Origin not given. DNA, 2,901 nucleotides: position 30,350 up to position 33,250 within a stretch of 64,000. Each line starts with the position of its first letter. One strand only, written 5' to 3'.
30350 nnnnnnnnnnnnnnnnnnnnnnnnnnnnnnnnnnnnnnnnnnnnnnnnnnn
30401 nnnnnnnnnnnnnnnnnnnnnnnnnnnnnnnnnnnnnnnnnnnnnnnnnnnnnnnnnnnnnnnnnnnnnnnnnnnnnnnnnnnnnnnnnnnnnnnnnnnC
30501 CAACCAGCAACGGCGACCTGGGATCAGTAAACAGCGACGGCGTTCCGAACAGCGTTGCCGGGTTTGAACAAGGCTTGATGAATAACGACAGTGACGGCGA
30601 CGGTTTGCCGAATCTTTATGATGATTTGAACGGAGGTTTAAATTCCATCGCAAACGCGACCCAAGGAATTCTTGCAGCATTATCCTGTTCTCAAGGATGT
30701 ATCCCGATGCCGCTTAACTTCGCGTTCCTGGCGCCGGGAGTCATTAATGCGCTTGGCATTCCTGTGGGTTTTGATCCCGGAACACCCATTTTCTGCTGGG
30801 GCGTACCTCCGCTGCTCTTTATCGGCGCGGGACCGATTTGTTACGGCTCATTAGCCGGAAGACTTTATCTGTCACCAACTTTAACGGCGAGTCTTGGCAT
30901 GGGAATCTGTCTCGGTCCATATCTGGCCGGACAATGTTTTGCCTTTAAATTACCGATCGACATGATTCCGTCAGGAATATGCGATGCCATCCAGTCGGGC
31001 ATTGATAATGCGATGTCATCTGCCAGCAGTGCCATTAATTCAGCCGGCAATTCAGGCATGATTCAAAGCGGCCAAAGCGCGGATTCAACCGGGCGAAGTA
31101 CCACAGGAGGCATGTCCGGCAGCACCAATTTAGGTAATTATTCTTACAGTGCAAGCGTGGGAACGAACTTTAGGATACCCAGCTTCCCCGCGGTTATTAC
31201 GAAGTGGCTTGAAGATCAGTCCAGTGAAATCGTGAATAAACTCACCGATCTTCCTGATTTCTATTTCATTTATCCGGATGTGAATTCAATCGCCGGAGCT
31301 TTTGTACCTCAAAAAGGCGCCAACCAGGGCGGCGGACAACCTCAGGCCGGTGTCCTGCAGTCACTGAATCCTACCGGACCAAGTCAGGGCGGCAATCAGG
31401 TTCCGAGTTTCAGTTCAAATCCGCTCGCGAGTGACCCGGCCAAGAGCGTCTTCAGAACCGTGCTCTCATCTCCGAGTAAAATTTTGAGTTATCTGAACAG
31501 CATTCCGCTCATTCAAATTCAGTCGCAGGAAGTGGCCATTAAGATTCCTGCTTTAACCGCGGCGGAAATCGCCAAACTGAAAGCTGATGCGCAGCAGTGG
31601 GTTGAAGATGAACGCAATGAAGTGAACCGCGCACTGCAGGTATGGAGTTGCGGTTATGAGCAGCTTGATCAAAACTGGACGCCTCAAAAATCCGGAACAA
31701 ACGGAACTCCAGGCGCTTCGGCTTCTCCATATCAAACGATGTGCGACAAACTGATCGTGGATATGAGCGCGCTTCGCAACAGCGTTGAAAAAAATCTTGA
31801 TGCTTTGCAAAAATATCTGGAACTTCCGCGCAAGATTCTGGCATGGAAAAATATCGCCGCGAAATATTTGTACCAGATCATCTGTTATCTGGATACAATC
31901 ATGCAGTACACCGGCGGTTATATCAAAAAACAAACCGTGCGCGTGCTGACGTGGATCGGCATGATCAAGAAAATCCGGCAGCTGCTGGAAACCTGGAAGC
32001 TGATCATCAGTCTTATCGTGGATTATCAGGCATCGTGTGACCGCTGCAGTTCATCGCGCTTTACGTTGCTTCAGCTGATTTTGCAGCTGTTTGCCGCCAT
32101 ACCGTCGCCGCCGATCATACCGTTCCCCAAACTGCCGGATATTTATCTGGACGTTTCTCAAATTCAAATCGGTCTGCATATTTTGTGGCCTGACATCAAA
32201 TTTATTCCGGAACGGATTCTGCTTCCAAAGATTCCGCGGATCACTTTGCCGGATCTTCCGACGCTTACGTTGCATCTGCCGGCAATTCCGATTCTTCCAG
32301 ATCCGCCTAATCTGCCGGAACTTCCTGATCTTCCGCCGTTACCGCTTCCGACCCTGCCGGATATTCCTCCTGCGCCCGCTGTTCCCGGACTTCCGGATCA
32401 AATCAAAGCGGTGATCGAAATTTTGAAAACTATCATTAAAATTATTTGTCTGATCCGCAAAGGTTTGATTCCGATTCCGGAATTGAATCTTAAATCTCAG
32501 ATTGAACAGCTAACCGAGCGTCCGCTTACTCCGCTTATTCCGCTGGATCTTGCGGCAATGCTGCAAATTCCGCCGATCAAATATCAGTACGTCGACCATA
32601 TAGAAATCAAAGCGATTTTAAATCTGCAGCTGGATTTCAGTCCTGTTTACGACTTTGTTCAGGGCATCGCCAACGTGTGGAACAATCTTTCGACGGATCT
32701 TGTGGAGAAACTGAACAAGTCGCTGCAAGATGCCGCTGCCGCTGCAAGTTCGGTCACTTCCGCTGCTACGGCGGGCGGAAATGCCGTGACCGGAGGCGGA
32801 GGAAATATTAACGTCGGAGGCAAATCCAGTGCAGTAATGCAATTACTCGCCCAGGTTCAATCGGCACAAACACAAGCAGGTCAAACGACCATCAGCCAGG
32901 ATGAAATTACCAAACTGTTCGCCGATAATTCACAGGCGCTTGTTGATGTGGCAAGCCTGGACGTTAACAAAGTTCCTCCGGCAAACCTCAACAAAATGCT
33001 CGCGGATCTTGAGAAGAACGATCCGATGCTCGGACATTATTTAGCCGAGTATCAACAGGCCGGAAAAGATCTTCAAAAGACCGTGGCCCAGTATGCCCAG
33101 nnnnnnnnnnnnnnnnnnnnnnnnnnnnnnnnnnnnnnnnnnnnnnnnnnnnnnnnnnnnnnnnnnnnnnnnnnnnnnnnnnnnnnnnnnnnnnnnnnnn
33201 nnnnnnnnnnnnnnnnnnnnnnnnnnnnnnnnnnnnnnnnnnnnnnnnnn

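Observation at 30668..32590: Unassigned core: Cys/Gly/Pro-rich hydrophobic module followed by a Leu-Pro zipper between amphipathic helices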

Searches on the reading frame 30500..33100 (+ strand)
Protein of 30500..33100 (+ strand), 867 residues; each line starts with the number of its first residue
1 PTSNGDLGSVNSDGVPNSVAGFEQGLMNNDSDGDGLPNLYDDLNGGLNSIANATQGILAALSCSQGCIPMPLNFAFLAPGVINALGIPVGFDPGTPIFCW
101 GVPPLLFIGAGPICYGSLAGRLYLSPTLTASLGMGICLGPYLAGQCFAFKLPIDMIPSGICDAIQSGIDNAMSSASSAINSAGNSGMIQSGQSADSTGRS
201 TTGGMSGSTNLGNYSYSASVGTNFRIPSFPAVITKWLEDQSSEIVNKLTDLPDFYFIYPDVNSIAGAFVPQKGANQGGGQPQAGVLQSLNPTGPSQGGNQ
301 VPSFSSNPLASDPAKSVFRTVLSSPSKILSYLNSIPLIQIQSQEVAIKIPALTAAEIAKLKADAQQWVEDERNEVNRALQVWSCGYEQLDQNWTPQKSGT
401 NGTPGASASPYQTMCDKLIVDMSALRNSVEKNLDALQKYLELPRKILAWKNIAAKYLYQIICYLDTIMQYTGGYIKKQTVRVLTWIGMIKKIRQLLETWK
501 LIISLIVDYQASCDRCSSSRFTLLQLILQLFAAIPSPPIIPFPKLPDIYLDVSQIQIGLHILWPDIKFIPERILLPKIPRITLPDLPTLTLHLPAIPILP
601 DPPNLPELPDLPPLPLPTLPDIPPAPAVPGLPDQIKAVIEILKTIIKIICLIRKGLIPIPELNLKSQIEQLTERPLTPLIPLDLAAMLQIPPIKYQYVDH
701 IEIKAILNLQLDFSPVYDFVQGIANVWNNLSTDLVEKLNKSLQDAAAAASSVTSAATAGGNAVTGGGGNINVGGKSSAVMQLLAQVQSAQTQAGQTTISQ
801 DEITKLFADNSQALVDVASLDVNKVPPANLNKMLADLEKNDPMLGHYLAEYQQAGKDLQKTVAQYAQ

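Call 6: search_protein_families(library=pfam, proteins=[window:30500-33100:+], max_evalue=10)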
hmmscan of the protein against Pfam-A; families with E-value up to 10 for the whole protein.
window:30500-33100:+ (867 aa): 4 families
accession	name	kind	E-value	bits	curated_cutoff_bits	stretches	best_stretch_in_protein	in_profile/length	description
PF09506.15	Salt_tol_Pase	-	0.013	14.7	25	1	754-862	75-178/388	Glucosylglycerol-phosphate phosphatase (Salt_tol_Pase)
PF17190.9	RecG_N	-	0.14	13.3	23.1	1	415-494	9-86/89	RecG N-terminal helical domain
PF19460.4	DUF5997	-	0.2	12.3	27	1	351-377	75-101/108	Family of unknown function (DUF5997)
PF01106.22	NifU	-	0.27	11.8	27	1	506-529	31-54/67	NifU-like domain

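Call 7: find_homologous_proteins(query=window:30620-32700:+)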
Query window:30620-32700:+ (693 aa): 3 proteins with E <= 0.001 among 8000 candidates.
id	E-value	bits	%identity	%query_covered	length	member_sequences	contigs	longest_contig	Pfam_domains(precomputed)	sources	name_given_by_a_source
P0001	1.2e-161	558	43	99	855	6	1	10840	-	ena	-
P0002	3.7e-122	427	35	100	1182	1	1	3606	-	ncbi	ncbi:MAG: hypothetical protein AAB802_04120, partial [Patescibacteria group bacterium]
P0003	1.3e-92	329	34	91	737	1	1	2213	-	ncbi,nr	ncbi:MAG: hypothetical protein NTZ38_01850, partial [Candidatus Taylorbacteria bacterium]|nr:hypothe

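Call 15: search_solved_structures(query=A1, max_evalue=1)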
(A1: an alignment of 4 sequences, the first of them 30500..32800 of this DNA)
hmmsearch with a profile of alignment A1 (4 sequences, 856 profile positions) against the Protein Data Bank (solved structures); distinct sequences matched with E-value up to 1: 5.
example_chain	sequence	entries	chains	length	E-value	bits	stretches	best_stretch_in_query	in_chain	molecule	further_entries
2efo_A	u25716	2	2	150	0.39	11.8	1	375-462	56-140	150aa long hypothetical transcriptional regulator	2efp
2e7w_A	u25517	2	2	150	0.46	11.5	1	375-462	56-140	150aa long hypothetical transcriptional regulator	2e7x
2efn_A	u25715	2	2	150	0.46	11.5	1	375-462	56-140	150aa long hypothetical transcriptional regulator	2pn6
2efq_A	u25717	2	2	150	0.52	11.4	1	375-462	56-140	150aa long hypothetical transcriptional regulator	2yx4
2pmh_A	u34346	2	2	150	0.53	11.3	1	375-462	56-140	150aa long hypothetical transcriptional regulator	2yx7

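Call 20: find_encoding_contigs(protein=P0001, flank=10000, max_places=3)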
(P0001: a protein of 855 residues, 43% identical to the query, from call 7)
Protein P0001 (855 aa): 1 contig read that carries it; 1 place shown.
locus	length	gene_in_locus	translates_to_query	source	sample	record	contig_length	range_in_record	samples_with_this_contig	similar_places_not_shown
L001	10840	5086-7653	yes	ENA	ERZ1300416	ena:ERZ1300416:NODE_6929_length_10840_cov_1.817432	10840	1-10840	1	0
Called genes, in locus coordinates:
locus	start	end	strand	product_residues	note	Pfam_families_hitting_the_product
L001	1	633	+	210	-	?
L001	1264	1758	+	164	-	-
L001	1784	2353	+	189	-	-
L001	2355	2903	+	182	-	PF18565:Glyco_hydro2_C5 (faint)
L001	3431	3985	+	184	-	-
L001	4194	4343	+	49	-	-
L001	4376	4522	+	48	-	-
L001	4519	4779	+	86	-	PF13517:FG-GAP_3 (faint)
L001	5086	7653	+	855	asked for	-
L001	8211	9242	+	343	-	-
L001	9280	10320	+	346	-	PF18911:PKD_4 (weak)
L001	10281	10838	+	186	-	?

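Call 22: find_related_loci(query=A1, collection=genome_contigs, flank=10000)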
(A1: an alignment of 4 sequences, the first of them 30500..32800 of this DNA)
Query A1 (767 aa) in genome_contigs; peptide patterns used: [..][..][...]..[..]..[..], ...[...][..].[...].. (x = any residue, [..] = any of these).
194 stretches matched a pattern; 134 encode a relative of the query (tblastn E <= 1e-3); the best 80 are kept; 80 distinct loci.
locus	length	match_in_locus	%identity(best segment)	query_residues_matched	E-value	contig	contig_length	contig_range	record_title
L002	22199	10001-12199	78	1-753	0e+0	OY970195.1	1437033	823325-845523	MAG: Candidatus Peregrinibacteria bacterium isolate MFD02416.bin.c.20 genome assembly, chromosome: 1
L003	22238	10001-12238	71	1-766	0e+0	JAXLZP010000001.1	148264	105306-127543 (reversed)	MAG: Candidatus Gracilibacteria bacterium isolate STL-PAT5 C2.212.fa-1, whole genome shotgun sequence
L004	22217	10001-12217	74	1-759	0e+0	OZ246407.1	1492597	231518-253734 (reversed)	MAG: uncultured Candidatus Peribacteria bacterium isolate ERP124720_co1_61 genome assembly, chromosome: 1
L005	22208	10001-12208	53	11-743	0e+0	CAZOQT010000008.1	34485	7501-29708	MAG TPA_asm: uncultured Candidatus Peribacteria bacterium isolate SRP278252_co2_755 genome assembly, contig: NODE_2453_l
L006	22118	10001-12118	53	29-742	0e+0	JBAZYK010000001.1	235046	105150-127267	MAG: Candidatus Gracilibacteria bacterium isolate SO_2017_GW1_79 NODE_413_length_235046_cov_6.641140_OW334_2017, whole g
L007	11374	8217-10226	54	41-746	0e+0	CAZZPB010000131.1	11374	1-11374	MAG TPA_asm: uncultured Candidatus Peribacteria bacterium isolate binchicken_co203_456 genome assembly, contig: k141_242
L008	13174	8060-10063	55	41-746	0e+0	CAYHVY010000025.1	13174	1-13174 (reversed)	MAG TPA_asm: uncultured Candidatus Peribacteria bacterium isolate ERP119705_co15_608 genome assembly, contig: NODE_5324_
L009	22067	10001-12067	52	10-752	0e+0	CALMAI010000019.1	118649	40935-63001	MAG TPA_asm: uncultured Candidatus Peregrinibacteria bacterium isolate SRR2107183_bin.16_CONCOCT_v1.1_MAG genome assembl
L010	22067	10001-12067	52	10-752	0e+0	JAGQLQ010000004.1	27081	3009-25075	MAG: Candidatus Peregrinibacteria bacterium isolate HKST-UBA20 2015-01-06_1_(paired)_contig_15180, whole genome shotgun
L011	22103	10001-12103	49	11-751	0e+0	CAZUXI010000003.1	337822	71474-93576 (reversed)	MAG TPA_asm: uncultured Candidatus Peribacteria bacterium isolate SRP296810_co1_153 genome assembly, contig: NODE_19_len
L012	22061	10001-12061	51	11-754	0e+0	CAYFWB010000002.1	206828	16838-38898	MAG TPA_asm: uncultured Candidatus Peribacteria bacterium isolate ERP107533_co1_137 genome assembly, contig: NODE_3_leng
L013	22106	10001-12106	48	20-761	0e+0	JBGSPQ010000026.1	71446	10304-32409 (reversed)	MAG: Candidatus Gracilibacteria bacterium isolate JTS-AC308 k141_3987523, whole genome shotgun sequence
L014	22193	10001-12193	46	35-766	0e+0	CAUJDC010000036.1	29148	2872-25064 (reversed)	MAG: Patescibacteria group bacterium isolate KLAP151 genome assembly, contig: KLAP151_79369, whole genome shotgun sequen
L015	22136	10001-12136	49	30-742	0e+0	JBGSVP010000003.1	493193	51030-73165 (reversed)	MAG: Candidatus Gracilibacteria bacterium isolate JTS-AC46 k141_743012, whole genome shotgun sequence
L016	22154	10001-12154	46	35-758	0e+0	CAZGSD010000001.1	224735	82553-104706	MAG TPA_asm: uncultured Candidatus Peribacteria bacterium isolate SRP189682_co1_234 genome assembly, contig: NODE_23_len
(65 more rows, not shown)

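Call 23: search_protein_representatives(alignment_id=A1)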
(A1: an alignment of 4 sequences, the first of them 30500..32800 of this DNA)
Query: 4 sequences, 856 profile positions. Proteins with E-value up to 0.001 (for the whole library): 505; up to 1e-10: 415; up to 1e-30: 322. The best 150 are listed.
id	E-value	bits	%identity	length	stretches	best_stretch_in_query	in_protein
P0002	0.0e+00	1380.2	-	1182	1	1-854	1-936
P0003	0.0e+00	1088.3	-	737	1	50-781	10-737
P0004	4.8e-268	908.1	-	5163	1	3-848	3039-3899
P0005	2.3e-259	879.3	-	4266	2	144-852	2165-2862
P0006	8.5e-259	877.5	-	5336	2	138-847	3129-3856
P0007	5.0e-258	874.9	-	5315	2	150-847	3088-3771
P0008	4.2e-256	868.6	-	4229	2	187-849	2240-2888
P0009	3.8e-246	835.6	-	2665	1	5-846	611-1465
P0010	4.5e-243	825.5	-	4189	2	186-850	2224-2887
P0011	3.7e-242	822.4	-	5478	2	188-848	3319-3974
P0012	8.0e-241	818.0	-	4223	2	155-846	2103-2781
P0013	1.0e-240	817.6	-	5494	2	202-847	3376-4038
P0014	5.4e-238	808.6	-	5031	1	5-846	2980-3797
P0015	9.6e-232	788.0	-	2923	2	153-846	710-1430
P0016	4.0e-228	776.0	-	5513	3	140-850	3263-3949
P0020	2.6e-221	753.5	-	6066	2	155-844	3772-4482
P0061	9.2e-190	649.1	-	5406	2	110-845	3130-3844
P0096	4.0e-167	574.2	-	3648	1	191-846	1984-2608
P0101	1.2e-153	529.6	-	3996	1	118-844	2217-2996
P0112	2.3e-128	446.0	-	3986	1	154-852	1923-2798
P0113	1.1e-125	437.1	-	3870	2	434-844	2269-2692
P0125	7.1e-116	404.6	-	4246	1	203-836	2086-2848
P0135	7.7e-107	374.7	-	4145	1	145-849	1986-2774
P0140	6.5e-105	368.4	-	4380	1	208-850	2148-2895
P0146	6.4e-97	341.9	-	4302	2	203-841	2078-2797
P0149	5.3e-95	335.6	-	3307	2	196-847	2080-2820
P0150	1.1e-94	334.6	-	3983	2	248-850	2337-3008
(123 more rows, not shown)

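Call 37: search_protein_families(library=ncbifam, proteins=[window:30590-32740:+], max_evalue=0.1)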
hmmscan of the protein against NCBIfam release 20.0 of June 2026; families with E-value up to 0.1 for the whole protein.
window:30590-32740:+ (717 aa): 2 families
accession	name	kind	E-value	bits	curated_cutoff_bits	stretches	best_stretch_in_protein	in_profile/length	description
NF038253.1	GBS_IgA_bnd_BAC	equivalog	0.048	11.5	1700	1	534-608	848-914/1127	IgA Fc-binding protein BAC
NF050002.1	YqbG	equivalog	0.08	13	100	0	178-212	80-114/125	protein YqbG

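Call 38: predict_structure(alignment_id=A3)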
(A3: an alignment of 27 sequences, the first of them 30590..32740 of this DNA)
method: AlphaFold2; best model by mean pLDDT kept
length: 717 residues; sequences in the alignment: 27
mean_pLDDT: 63.5   pTM: 0.40
mean pLDDT of the five models: 63.5, 61.9, 58.2, 56.4, 56.1
residues with pLDDT >= 90: 3; 70-90: 360; 50-70: 136; < 50: 218
segments of 3 or more residues with pLDDT < 50: 9-12, 24-40, 73-82, 124-181, 183-199, 234-292, 370-376, 484-502, 646-666
pLDDT, mean of each block of 10 residues (from residue 1): 47 50 45 35 72 66 76 44 58 74 76 76 46 39 40 27 26 26 33 36 66 74 75 46 36 36 39 39 46 58 67 83 82 89 89 80 71 53 84 87 86 80 79 81 82 84 78 66 48 42 57 77 71 81 81 77 75 76 76 77 70 66 64 81 49 32 49 73 80 86 82 76
secondary structure, 60 per line:
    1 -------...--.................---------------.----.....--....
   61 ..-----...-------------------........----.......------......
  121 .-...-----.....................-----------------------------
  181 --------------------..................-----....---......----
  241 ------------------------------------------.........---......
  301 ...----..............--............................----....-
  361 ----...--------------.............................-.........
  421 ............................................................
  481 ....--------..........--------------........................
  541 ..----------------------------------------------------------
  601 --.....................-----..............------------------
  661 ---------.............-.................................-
elements in order (helices of 4 or more, strands of 3 or more residues): H13-29 E50-54 E57-62 E68-70 E90-97 E102-108 E115-121 H131-151 H201-218 E224-227 H231-236 H283-291 H295-303 E308-321 H324-351 E356-359 E365-367 H382-410 H412-484 H493-502 E517-542 H603-623 H631-642 E670-682 H684-716

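Call 42: fold_search(model_id=the predicted structure, library=pdb)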
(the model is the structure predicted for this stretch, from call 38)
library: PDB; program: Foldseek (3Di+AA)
matches with E <= 10: 47; with E <= 0.001: 0
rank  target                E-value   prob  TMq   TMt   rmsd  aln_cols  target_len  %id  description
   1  9kw9_B                2.8e+00  0.09  0.04  0.08   4.8        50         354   14  Crystal structure of proline dipeptidase from Pyrococcus furiosus complexed with Co (released 2025-12-10)
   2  4z2f_A                3.5e+00  0.09  0.05  0.19   6.5        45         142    4  Sclerotium Rolfsii lectin variant (SSR2) with fine carbohydrate specificity (released 2015-07-01)
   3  1yqf_A                3.5e+00  0.01  0.06  0.15  20.4       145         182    8  Hypothetical protein from leishmania major unknown function sequence homologue to human p32 protein (released 2005-02-22)
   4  1yqf_C                4.0e+00  0.02  0.05  0.14  15.8       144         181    9  Hypothetical protein from leishmania major unknown function sequence homologue to human p32 protein (released 2005-02-22)
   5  9kwa_A                4.2e+00  0.08  0.04  0.08   5.2        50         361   12  Crystal structure of proline dipeptidase from Pyrococcus furiosus complexed with Mn (released 2025-12-10)
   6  1exs                  4.2e+00  0.04  0.06  0.18  11.0       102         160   11  STRUCTURE OF PORCINE BETA-LACTOGLOBULIN (released 2000-11-15)
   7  9kw9_A                4.7e+00  0.07  0.04  0.08   4.8        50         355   14  Crystal structure of proline dipeptidase from Pyrococcus furiosus complexed with Co (released 2025-12-10)
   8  9kwa_B                4.7e+00  0.07  0.04  0.08   4.8        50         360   14  Crystal structure of proline dipeptidase from Pyrococcus furiosus complexed with Mn (released 2025-12-10)
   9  8qb7_A                5.0e+00  0.02  0.08  0.18  51.5       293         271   14  Pil1 in native eisosome lattice bound to plasma membrane microdomain (released 2024-07-24)
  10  6g82                  5.0e+00  0.02  0.05  0.09  12.7       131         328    8  Serum paraoxonase-1 by directed evolution with the L69S/H115W/F222S mutations (released 2019-03-20)
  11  4yld_A                5.6e+00  0.08  0.05  0.20   5.5        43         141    7  The crystal structure of Sclerotium Rolfsii lectin variant 1 (SSR1) (released 2015-07-01)
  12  3sre                  5.6e+00  0.02  0.05  0.09  14.6       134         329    7  Serum paraoxonase-1 by directed evolution at pH 6.5 (released 2012-03-21)
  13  2kr0_MODEL_1_A        5.6e+00  0.00  0.04  0.06  50.0       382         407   12  Solution structure of the proteasome ubiquitin receptor Rpn13 (released 2010-05-26)
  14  9r0q                  5.9e+00  0.07  0.04  0.08   8.2        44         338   11  Paraoxonase-1 in complex with terbium(III) and 2-hydroxyquinoline (released 2025-08-06)
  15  4hhq                  5.9e+00  0.02  0.05  0.09  13.5       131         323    8  Serum paraoxonase-1 by directed evolution with the H115Q and H134Q mutations (released 2013-03-27)
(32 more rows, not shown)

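Call 51: fold_search(model_id=the predicted structure, library=viral)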
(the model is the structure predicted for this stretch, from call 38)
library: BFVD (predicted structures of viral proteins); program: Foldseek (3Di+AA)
matches with E <= 10: 101; with E <= 0.001: 0
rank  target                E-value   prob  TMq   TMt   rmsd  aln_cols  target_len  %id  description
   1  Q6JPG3                4.1e-02  0.12  0.07  0.10  49.8       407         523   12  RING-type domain-containing protein [Neodiprion lecontei nucleopolyhedrovirus (strain Canada)]
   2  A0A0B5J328            8.1e-02  0.23  0.11  0.13  39.4       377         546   15  Uncharacterized protein [Pandoravirus inopinatum]
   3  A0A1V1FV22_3          1.9e-01  0.03  0.05  0.03  54.9       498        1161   11  Putative structural protein [Azobacteroides phage ProJPt-Bp1]
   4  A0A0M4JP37            3.8e-01  0.02  0.04  0.06  44.8       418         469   14  (no name in the UniProt tables at hand)
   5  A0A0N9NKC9            4.7e-01  0.06  0.08  0.05  61.9       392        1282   17  (no name in the UniProt tables at hand)
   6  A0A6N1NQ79            8.9e-01  0.02  0.05  0.08  59.9       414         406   12  Putative ORFan [Tupanvirus deep ocean]
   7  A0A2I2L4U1            9.4e-01  0.03  0.06  0.08  37.3       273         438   11  Uncharacterized protein [Orpheovirus IHUMI-LCC2]
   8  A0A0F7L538            1.3e+00  0.03  0.06  0.12  60.2       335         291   11  ERF superfamily protein [uncultured marine virus]
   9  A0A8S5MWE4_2          1.4e+00  0.01  0.04  0.04  27.1       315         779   10  Tail protein [Siphoviridae sp. ctsBB38]
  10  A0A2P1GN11            1.5e+00  0.01  0.06  0.06  49.3       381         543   14  Uncharacterized protein [Wenling triplecross lizardfish paramyxovirus]
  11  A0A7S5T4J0            1.6e+00  0.08  0.05  0.04  13.3        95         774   13  (no name in the UniProt tables at hand)
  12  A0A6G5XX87            2.0e+00  0.04  0.11  0.08  18.0       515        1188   10  (no name in the UniProt tables at hand)
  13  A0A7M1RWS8            2.0e+00  0.04  0.11  0.09  50.1       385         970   14  Uncharacterized protein [uncultured phage cr11_1]
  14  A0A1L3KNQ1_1          2.0e+00  0.01  0.05  0.03  60.9       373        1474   15  (no name in the UniProt tables at hand)
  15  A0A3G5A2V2            2.5e+00  0.13  0.05  0.20  13.1        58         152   10  Uncharacterized protein [Harvfovirus sp.]
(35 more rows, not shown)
